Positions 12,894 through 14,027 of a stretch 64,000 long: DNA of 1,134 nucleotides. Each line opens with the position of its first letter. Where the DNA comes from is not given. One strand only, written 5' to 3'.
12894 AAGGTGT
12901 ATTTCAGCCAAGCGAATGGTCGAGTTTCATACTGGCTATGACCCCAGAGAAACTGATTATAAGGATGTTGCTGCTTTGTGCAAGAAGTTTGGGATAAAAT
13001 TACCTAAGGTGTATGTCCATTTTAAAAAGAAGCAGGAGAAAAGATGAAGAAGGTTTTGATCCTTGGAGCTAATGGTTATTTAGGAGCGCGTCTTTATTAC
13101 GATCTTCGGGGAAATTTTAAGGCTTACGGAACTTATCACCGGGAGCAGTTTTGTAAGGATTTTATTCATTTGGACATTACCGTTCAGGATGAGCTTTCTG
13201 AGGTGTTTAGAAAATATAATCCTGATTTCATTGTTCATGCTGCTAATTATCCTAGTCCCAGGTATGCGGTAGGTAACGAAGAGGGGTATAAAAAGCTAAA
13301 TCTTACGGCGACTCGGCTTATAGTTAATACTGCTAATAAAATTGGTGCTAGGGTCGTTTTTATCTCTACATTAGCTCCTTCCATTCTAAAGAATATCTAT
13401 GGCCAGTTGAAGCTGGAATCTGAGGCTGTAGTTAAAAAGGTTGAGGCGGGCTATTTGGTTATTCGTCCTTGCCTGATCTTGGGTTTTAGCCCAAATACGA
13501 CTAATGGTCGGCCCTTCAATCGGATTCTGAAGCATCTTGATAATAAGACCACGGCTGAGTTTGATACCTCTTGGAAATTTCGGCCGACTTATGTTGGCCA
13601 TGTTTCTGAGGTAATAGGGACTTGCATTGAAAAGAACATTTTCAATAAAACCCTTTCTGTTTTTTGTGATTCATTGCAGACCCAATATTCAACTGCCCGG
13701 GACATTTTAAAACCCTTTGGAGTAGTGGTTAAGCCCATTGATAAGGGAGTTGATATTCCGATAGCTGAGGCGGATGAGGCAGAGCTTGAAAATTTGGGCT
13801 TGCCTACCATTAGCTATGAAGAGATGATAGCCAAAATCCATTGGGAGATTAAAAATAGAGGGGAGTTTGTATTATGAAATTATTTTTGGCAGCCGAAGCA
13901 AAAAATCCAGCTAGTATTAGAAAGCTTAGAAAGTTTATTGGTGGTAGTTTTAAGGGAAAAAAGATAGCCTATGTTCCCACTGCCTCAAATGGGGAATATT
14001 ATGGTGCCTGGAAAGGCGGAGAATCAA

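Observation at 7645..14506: Accessory-looking island of antibiotic-modifying-type enzymes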

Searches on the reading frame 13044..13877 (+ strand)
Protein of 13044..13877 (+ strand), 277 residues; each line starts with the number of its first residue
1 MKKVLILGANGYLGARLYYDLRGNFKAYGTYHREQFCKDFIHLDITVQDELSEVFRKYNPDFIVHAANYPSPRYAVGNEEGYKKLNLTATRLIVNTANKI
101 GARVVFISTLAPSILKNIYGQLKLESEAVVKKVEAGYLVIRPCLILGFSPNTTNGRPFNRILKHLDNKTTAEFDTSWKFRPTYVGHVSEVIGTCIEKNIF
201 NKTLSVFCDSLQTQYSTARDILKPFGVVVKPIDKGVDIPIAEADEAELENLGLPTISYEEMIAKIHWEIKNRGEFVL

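Call 3: search_protein_families(library=pfam, proteins=[window:13044-13877:+], max_evalue=0.01)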
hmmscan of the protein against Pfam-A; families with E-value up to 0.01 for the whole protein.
window:13044-13877:+ (277 aa): 4 families
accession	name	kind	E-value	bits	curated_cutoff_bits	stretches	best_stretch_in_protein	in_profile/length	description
PF04321.23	RmlD_sub_bind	-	4.2e-21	75.7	27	2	3-109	2-101/287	RmlD substrate binding domain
PF01370.27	Epimerase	-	6.9e-13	49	20.9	1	4-109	1-115/240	NAD dependent epimerase/dehydratase family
PF02719.21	Polysacc_synt_2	-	1.5e-05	24.8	20.2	1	38-134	56-153/293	Polysaccharide biosynthesis protein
PF01073.25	3Beta_HSD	-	0.009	15.5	22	0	38-121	47-127/280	3-beta hydroxysteroid dehydrogenase/isomerase family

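Call 4: search_protein_families(library=ncbifam, proteins=[window:13044-13877:+], max_evalue=0.01)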
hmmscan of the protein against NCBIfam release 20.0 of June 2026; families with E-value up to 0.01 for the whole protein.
window:13044-13877:+ (277 aa): 6 families
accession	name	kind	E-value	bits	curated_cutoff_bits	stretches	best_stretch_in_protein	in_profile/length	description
TIGR01214.1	rmlD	equivalog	9.3e-19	67.6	224.05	2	3-109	1-100/285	dTDP-4-dehydrorhamnose reductase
NF007440.0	PRK09987.1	equivalog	1.9e-07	30.6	308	1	3-109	2-104/299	dTDP-4-dehydrorhamnose reductase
NF041015.1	UDPsulfquin_syn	equivalog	0.00086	18.4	575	0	39-80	69-110/384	UDP-sulfoquinovose synthase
TIGR01181.1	dTDP_gluc_dehyt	equivalog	0.0041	16.3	365.1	1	39-126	53-136/321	dTDP-glucose 4,6-dehydratase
TIGR01179.1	galE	equivalog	0.0077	15.1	262.3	0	37-111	48-123/332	UDP-glucose 4-epimerase GalE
NF043036.1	ErythonDh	equivalog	0.0092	15.2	325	0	3-109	2-125/321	D-erythronate dehydrogenase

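Call 44: search_solved_structures(query=window:13044-13874:+, max_evalue=0.001)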
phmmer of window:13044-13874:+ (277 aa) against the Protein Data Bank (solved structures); distinct sequences matched with E-value up to 0.001: 13.
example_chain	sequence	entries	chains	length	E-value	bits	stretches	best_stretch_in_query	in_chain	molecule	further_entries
8g22_A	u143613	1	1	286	4e-09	39.5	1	4-109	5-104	dTDP-4-dehydrorhamnose reductase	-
4wpg_A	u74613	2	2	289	2.1e-08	37.2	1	2-111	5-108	dTDP-4-dehydrorhamnose reductase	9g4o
9gpi_D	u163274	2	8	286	3.2e-08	36.5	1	1-109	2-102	dTDP-4-dehydrorhamnose reductase, putative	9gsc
3sc6_A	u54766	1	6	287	2.9e-07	33.4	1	2-109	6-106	dTDP-4-dehydrorhamnose reductase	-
2ydx_A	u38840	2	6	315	5.8e-07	32.4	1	2-232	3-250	METHIONINE ADENOSYLTRANSFERASE 2 SUBUNIT BETA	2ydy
4ndn_E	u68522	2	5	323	6.7e-07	32.2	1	2-232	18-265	Methionine adenosyltransferase 2 subunit beta | Isoform 2 of Methionine adenosyltransferase 2 subunit beta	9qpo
4ktt_E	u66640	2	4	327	7.1e-07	32.1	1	2-232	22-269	Methionine adenosyltransferase 2 subunit beta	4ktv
30gd_E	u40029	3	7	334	7.7e-07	32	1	2-230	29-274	Isoform 1 of Methionine adenosyltransferase 2 subunit beta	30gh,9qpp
1kbz_A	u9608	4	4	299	8.7e-06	28.5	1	4-109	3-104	dTDP-glucose oxidoreductase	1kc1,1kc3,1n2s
1vl0_A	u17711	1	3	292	9.3e-05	25.2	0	3-230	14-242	DTDP-4-dehydrorhamnose reductase, rfbD ortholog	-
8v4g_A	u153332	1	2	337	0.00042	23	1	2-111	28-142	Putative nucleotide sugar dehydratase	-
8v4h_A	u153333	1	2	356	0.00047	22.9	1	2-111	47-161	Putative nucleotide sugar dehydratase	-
2ggs_A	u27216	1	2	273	0.00094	21.9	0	3-109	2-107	273aa long hypothetical dTDP-4-dehydrorhamnose reductase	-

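Call 47: find_homologous_proteins(query=window:13044-13874:+, max_evalue=1e-10)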
Query window:13044-13874:+ (277 aa): 71 proteins with E <= 1e-10 among 789 candidates.
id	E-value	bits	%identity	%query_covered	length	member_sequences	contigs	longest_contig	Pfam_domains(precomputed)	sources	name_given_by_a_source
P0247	4.8e-184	628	100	100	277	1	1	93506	PF04321.24,PF02719.22,PF01370.28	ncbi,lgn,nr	ncbi:MAG: sugar nucleotide-binding protein [Candidatus Pacebacteria bacterium]|nr:sugar nucleotide-b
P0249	7.0e-118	411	65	100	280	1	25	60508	PF04321.24,PF02719.22,PF01370.28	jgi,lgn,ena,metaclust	jgi:dTDP-4-dehydrorhamnose reductase|metaclust:\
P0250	1.6e-109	384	62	99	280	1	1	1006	PF04321.24,PF02719.22,PF01370.28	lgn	-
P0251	2.4e-109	383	61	99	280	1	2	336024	PF04321.24,PF02719.22,PF01370.28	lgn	-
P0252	2.4e-108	380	59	99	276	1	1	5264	PF04321.24,PF16363.12,PF02719.22,PF01073.26,PF13460.13,PF01370.28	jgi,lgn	jgi:dTDP-4-dehydrorhamnose reductase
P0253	3.0e-107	376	60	99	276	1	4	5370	PF04321.24,PF16363.12,PF02719.22,PF01073.26,PF01370.28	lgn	-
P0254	3.2e-106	373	59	99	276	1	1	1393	PF04321.24,PF02719.22,PF01370.28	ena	-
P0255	5.0e-106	372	59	99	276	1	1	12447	PF04321.24,PF02719.22,PF01073.26,PF01370.28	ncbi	-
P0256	5.1e-106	372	59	99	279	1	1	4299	PF04321.24,PF16363.12,PF02719.22,PF01073.26,PF01370.28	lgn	-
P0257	6.4e-106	372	58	99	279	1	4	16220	PF04321.24,PF02719.22,PF01073.26,PF13460.13,PF01370.28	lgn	-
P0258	1.5e-105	371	60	99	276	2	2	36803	PF04321.24,PF16363.12,PF02719.22,PF01073.26,PF01370.28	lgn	-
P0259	5.9e-105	369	60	99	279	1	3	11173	PF04321.24,PF02719.22,PF01370.28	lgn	-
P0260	9.6e-105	368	60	97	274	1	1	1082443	PF04321.24,PF02719.22,PF01073.26,PF01370.28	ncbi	-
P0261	5.5e-104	365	58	99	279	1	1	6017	PF04321.24,PF02719.22,PF01073.26,PF01370.28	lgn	-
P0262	8.4e-104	365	57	99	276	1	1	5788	PF04321.24,PF02719.22,PF01370.28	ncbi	-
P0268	5.2e-101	356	60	97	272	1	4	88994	PF04321.24,PF02719.22,PF01370.28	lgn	-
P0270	1.6e-99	351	59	99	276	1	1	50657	PF04321.24,PF02719.22,PF01073.26,PF13460.13,PF01370.28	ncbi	-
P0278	3.2e-84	301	52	97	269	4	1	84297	PF04321.24,PF16363.12,PF02719.22,PF01073.26,PF13460.13,PF01370.28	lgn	-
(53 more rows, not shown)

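Call 48: find_encoding_contigs(protein=P0249, flank=8000, max_places=2)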
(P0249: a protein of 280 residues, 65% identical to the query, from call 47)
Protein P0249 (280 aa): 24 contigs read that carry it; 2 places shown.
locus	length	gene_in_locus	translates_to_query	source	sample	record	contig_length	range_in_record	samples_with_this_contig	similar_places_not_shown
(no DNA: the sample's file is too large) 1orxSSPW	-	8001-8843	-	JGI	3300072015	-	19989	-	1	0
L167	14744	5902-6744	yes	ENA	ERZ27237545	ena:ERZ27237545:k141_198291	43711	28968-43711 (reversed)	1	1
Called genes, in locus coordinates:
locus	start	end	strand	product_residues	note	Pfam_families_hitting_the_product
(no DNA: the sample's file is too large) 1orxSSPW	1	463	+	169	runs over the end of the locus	PF00293:NUDIX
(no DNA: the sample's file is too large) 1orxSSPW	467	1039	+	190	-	PF01966:HD (faint)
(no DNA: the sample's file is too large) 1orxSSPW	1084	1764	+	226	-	-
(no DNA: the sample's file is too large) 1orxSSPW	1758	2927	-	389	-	PF05970:PIF1 (weak), PF13604:AAA_30, PF13245:AAA_19, PF01443:Viral_helicase1 (faint), PF09848:SLFN-g3_helicase (faint), PF18335:SH3_13 (weak), PF13538:UvrD_C_2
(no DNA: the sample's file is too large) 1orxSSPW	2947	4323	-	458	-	-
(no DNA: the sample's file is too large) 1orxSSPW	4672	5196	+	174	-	-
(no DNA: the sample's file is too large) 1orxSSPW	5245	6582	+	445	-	-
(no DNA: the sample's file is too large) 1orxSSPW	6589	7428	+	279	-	-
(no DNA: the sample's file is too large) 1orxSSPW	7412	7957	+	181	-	-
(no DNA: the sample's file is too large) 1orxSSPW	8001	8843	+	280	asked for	PF01370:Epimerase, PF02719:Polysacc_synt_2, PF04321:RmlD_sub_bind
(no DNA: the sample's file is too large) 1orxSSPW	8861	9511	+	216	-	PF03412:Peptidase_C39 (faint)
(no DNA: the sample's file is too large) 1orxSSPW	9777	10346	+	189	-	-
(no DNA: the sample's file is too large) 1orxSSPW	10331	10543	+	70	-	-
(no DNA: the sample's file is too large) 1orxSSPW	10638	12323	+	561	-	PF00239:Resolvase, PF07508:Recombinase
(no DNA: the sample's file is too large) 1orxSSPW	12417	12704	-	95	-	PF00076:RRM_1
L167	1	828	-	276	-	?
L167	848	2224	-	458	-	-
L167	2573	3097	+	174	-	-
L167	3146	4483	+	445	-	-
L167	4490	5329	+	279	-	-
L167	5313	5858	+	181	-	-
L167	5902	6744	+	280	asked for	PF01370:Epimerase, PF02719:Polysacc_synt_2, PF04321:RmlD_sub_bind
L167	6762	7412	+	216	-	PF03412:Peptidase_C39 (faint)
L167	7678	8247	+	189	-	-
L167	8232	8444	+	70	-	-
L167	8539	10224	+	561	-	PF00239:Resolvase, PF07508:Recombinase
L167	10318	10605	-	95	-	PF00076:RRM_1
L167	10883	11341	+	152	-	PF03449:GreA_GreB_N, PF01272:GreA_GreB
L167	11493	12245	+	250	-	-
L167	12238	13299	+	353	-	PF04389:Peptidase_M28 (weak), PF01546:Peptidase_M20, PF07687:M20_dimer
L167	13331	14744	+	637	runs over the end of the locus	PF01336:tRNA_anti-codon, PF00152:tRNA-synt_2, PF09391:DUF2000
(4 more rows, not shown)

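Call 49: find_encoding_contigs(protein=P0251, flank=8000, max_places=1)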
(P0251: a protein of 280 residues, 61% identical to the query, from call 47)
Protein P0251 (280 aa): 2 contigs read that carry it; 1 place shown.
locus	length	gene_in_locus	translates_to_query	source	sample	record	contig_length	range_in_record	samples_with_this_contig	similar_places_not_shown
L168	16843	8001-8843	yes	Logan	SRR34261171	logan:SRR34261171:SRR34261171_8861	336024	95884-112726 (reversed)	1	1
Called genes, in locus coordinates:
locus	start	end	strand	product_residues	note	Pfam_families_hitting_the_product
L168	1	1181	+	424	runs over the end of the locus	-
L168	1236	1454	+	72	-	-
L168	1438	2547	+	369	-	-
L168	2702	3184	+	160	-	PF13302:Acetyltransf_3, PF13420:Acetyltransf_4, PF00583:Acetyltransf_1, PF13673:Acetyltransf_10, PF13508:Acetyltransf_7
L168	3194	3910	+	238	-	PF00106:adh_short, PF08659:KR, PF13561:adh_short_C2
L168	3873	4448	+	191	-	PF02525:Flavodoxin_2 (weak), PF03358:FMN_red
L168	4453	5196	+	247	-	PF00106:adh_short, PF08659:KR, PF23441:SDR, PF13561:adh_short_C2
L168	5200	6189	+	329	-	PF13208:TerB_N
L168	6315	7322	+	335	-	PF05141:DIT1_PvcA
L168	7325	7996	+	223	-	PF01966:HD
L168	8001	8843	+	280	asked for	PF01370:Epimerase, PF02719:Polysacc_synt_2, PF04321:RmlD_sub_bind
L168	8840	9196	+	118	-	-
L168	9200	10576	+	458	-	PF14082:SduA_C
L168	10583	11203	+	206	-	PF00702:Hydrolase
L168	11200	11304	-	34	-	-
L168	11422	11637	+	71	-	PF12844:HTH_19, PF13443:HTH_26 (weak), PF13560:HTH_31, PF01381:HTH_3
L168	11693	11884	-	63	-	-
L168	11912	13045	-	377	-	PF13495:Phage_int_SAM_4 (weak), PF00589:Phage_integrase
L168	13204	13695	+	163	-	-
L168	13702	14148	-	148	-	-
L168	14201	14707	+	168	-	-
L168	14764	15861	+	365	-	-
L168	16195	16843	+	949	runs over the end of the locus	PF00133:tRNA-synt_1, PF09334:tRNA-synt_1g (weak), PF08264:Anticodon_1, PF19302:DUF5915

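Call 50: find_encoding_contigs(protein=P0260, flank=8000, max_places=1)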
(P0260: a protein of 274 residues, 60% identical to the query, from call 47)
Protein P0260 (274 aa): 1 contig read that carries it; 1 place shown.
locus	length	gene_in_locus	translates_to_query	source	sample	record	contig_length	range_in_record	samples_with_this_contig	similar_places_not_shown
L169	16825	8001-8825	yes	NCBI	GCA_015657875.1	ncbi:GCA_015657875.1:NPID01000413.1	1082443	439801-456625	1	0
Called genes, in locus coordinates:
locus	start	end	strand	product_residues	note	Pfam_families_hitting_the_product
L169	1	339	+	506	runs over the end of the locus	PF02874:ATP-synt_ab_N (weak), PF00006:ATP-synt_ab, PF00306:ATP-synt_ab_C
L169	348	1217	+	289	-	PF00231:ATP-synt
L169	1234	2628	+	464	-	PF02874:ATP-synt_ab_N, PF00006:ATP-synt_ab, PF22919:ATP-synt_VA_C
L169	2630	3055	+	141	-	PF02823:ATP-synt_DE_N, PF00401:ATP-synt_DE (weak)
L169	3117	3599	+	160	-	PF03449:GreA_GreB_N, PF01272:GreA_GreB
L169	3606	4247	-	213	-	PF22468:ACT_9 (faint), PF13840:ACT_7 (weak)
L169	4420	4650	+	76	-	-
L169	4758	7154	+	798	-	PF01921:tRNA-synt_1f, PF03483:B3_4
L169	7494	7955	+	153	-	-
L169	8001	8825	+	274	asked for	PF01073:3Beta_HSD (weak), PF01370:Epimerase, PF04321:RmlD_sub_bind, PF02719:Polysacc_synt_2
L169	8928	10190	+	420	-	PF01136:Peptidase_U32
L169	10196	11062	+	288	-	PF12705:PDDEXK_1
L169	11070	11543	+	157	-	PF00293:NUDIX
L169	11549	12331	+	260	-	PF00483:NTP_transferase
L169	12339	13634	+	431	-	PF00070:Pyr_redox (weak), PF03721:UDPG_MGDP_dh_N, PF00984:UDPG_MGDP_dh, PF03720:UDPG_MGDP_dh_C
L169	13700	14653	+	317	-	PF01073:3Beta_HSD, PF01370:Epimerase, PF02719:Polysacc_synt_2, PF04321:RmlD_sub_bind, PF05368:NmrA (faint), PF07993:NAD_binding_4 (weak), PF13460:NAD_binding_10 (weak), PF16363:GDP_Man_Dehyd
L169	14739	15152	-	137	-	PF00293:NUDIX, PF14815:NUDIX_4 (faint)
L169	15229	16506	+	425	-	PF02403:Seryl_tRNA_N, PF00587:tRNA-synt_2b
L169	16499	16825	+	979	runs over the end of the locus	PF07517:SecA_DEAD, PF01043:SecA_PP_bind, PF21090:P-loop_SecA, PF07516:SecA_SW, PF02810:SEC-C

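Call 54: search_protein_families(library=pfam, proteins=[L167:5313-5855:+, L167:4490-5326:+, L167:6762-7409:+, L167:3146-4480:+, L167:2573-3094:+, L168:8840-9193:+, L167:7678-8244:+], max_evalue=0.1)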
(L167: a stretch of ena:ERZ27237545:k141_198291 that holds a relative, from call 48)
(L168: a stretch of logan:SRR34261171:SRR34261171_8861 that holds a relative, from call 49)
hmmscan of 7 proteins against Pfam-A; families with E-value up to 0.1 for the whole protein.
L167:5313-5855:+ (181 aa): 4 families
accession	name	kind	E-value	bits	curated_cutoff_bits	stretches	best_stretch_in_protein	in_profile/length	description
PF14907.12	NTP_transf_5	-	0.001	19.2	31.2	1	12-63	63-115/249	Uncharacterised nucleotidyltransferase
PF10706.15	Aminoglyc_resit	-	0.0099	16.5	21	1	13-59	6-52/149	Aminoglycoside-2''-adenylyltransferase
PF24051.1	DUF7355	-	0.033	14.6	27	0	142-171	13-42/93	Domain of unknown function (DUF7355)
PF17579.7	DUF5482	-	0.068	13.5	27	1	87-157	18-82/159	Family of unknown function (DUF5482)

L167:4490-5326:+ (279 aa): 1 family
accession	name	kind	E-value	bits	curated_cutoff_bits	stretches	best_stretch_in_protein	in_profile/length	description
PF16247.11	DUF4904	-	0.057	13.7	27.7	0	76-114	45-83/129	Domain of unknown function (DUF4904)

L167:6762-7409:+ (216 aa): 3 families
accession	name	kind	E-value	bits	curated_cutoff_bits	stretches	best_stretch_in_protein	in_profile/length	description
PF03412.21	Peptidase_C39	-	7.7e-06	26.2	22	1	9-39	8-38/133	Peptidase C39 family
PF04761.17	Phage_Treg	-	0.024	15.2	25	0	83-108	11-37/61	Lactococcus bacteriophage putative transcription regulator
PF11814.14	DUF3335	-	0.025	14.5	25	1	100-177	93-168/206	Peptidase_C39 like family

L167:3146-4480:+ (445 aa): 0 families

L167:2573-3094:+ (174 aa): 2 families
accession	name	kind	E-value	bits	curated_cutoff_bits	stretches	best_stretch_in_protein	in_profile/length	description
PF18186.6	SLATT_4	-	0.008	16.3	27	1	57-111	102-154/165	SMODS and SLOG-associating 2TM effector domain family 4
PF08281.18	Sigma70_r4_2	-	0.019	15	25.7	0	42-60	30-48/54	Sigma-70, region 4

L168:8840-9193:+ (118 aa): 0 families

L167:7678-8244:+ (189 aa): 0 families

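Call 55: find_encoding_contigs(protein=P0268, flank=8000, max_places=1)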
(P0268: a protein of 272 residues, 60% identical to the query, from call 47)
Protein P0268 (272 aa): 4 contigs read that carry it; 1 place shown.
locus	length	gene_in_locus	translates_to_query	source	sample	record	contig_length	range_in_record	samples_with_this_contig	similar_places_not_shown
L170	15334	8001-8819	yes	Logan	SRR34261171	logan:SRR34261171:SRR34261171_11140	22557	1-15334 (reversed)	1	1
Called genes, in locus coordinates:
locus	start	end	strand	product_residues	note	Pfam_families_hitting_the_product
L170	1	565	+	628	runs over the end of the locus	PF02463:SMC_N (weak), PF11398:DUF2813, PF13175:AAA_15, PF13476:AAA_23, PF13304:AAA_21, PF13175:AAA_15, PF20469:OLD-like_TOPRIM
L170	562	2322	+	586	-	PF00580:UvrD-helicase, PF13245:AAA_19, PF01443:Viral_helicase1 (faint), PF13361:UvrD_C, PF13538:UvrD_C_2 (weak)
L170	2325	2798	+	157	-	-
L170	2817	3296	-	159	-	PF13238:AAA_18 (faint)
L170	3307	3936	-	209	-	PF02517:Rce1-like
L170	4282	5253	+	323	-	PF16289:PIN_12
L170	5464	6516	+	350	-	PF27126:NmeDI_C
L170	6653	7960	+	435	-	-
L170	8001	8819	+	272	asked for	PF01370:Epimerase, PF04321:RmlD_sub_bind, PF02719:Polysacc_synt_2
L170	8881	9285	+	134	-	PF00293:NUDIX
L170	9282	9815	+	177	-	PF18306:LDcluster4, PF03641:Lysine_decarbox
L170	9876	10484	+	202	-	PF09335:VTT_dom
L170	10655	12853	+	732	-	PF01726:LexA_DNA_bind (faint)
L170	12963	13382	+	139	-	-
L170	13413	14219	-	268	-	-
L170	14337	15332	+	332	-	?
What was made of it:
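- A Nudix lies next to or near the SDR orthologue in L170 and L169 (calls 50, 55).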

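Call 56: find_encoding_contigs(protein=P0270, flank=8000, max_places=1)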
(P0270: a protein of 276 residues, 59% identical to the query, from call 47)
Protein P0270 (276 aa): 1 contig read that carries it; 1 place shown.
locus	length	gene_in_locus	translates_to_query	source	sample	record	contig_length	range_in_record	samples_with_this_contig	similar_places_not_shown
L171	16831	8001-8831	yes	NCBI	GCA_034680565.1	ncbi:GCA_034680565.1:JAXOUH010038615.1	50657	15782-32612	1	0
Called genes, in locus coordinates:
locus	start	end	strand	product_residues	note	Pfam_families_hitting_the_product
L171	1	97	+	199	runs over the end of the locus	PF14602:Hexapep_2 (faint), PF00132:Hexapep (weak)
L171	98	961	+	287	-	PF00535:Glycos_transf_2, PF13641:Glyco_tranf_2_3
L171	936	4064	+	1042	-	-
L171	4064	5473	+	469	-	PF02366:PMT (weak), PF13231:PMT_2 (weak)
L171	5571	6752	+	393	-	PF13439:Glyco_transf_4, PF00534:Glycos_transf_1, PF13692:Glyco_trans_1_4, PF13524:Glyco_trans_1_2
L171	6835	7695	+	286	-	PF00535:Glycos_transf_2, PF10111:Glyco_tranf_2_2 (weak), PF13641:Glyco_tranf_2_3, PF13632:Glyco_trans_2_3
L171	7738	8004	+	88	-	-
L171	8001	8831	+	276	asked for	PF01073:3Beta_HSD (faint), PF01370:Epimerase, PF02719:Polysacc_synt_2, PF04321:RmlD_sub_bind, PF13460:NAD_binding_10 (faint)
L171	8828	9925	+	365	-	PF13439:Glyco_transf_4, PF20706:GT4-conflict, PF00534:Glycos_transf_1, PF13692:Glyco_trans_1_4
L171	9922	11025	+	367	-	PF20706:GT4-conflict (weak), PF00534:Glycos_transf_1, PF13692:Glyco_trans_1_4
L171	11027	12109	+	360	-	PF00483:NTP_transferase, PF12804:NTP_transf_3 (weak), PF22640:ManC_GMP_beta-helix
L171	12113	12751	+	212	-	PF02397:Bac_transf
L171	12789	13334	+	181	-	-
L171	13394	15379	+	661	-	PF13196:DUF4012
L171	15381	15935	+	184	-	PF11967:RecO_N, PF02565:RecO_C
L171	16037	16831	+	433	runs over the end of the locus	PF00587:tRNA-synt_2b (weak), PF03129:HGTP_anticodon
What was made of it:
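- One SDR orthologue sits in a glycosyltransferase cluster (L171, call 56).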

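Call 57: find_encoding_contigs(protein=P0258, flank=8000, max_places=1)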
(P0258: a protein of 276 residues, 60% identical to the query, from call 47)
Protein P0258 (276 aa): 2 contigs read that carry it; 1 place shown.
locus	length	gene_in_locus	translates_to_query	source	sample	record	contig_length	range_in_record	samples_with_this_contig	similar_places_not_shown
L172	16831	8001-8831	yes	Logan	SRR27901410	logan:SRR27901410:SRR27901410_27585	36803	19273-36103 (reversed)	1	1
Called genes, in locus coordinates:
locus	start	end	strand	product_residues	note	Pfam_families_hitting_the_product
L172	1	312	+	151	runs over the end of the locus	-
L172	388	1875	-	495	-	PF02366:PMT, PF09913:DUF2142 (weak), PF13231:PMT_2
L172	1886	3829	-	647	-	PF13229:Beta_helix (weak), PF00404:Dockerin_1 (faint)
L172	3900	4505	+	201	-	-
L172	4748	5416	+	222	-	PF04029:2-ph_phosp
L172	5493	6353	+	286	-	PF00892:EamA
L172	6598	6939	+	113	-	-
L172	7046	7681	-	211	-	PF00702:Hydrolase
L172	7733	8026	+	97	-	-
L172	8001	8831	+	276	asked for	PF01073:3Beta_HSD (weak), PF01370:Epimerase, PF04321:RmlD_sub_bind, PF16363:GDP_Man_Dehyd (weak), PF02719:Polysacc_synt_2 (weak)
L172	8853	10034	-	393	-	PF00881:Nitroreductase, PF00173:Cyt-b5 (weak)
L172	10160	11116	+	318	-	PF12146:Hydrolase_4, PF00561:Abhydrolase_1, PF12697:Abhydrolase_6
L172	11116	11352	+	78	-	PF09932:DUF2164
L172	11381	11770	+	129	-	PF08818:DUF1801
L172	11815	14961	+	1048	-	PF02384:N6_Mtase (faint), PF18135:Type_ISP_C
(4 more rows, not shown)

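Call 59: search_protein_families(library=padloc, proteins=[window:13044-13877:+], max_evalue=0.001)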
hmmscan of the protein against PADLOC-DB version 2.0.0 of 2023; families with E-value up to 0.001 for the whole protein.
window:13044-13877:+ (277 aa): 0 families
